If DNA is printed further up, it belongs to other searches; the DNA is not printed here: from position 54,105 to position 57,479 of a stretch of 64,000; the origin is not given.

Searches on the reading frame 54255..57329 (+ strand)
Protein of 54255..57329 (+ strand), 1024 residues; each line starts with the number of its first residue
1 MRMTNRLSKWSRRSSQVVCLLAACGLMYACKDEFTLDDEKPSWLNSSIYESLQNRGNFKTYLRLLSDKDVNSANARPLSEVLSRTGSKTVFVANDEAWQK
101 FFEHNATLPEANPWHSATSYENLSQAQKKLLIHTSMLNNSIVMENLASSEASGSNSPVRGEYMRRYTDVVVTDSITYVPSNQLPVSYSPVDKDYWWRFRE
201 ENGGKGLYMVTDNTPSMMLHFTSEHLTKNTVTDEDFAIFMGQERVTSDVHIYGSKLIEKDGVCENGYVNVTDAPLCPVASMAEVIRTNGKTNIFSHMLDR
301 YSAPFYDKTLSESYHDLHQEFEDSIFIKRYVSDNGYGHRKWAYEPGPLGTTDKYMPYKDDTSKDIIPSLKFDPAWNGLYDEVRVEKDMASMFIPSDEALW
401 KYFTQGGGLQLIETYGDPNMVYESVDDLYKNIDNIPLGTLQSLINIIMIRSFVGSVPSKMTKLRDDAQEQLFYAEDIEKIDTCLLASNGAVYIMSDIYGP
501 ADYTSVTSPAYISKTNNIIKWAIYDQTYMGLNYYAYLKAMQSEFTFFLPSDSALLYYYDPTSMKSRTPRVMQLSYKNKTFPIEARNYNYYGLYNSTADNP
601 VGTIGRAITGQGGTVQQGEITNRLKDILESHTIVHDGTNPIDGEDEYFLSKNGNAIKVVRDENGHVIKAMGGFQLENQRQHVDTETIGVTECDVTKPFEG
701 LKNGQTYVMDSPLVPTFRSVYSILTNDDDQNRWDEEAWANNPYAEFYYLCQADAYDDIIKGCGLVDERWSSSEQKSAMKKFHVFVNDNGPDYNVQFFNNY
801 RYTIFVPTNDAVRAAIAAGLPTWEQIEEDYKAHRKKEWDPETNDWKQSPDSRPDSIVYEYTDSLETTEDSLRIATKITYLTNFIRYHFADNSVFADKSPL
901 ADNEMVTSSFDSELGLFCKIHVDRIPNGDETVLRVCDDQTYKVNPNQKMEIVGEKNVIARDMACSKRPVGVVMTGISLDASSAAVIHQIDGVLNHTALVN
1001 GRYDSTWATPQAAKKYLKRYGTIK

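Call 56: search_protein_families(library=pfam, proteins=[window:54255-57329:+])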
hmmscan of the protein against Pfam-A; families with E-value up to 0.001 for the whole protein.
window:54255-57329:+ (1024 aa): 1 family
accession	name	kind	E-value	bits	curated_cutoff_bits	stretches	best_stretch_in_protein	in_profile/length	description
PF02469.27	Fasciclin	-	1e-11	45.5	22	0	798-817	21-41/123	Fasciclin domain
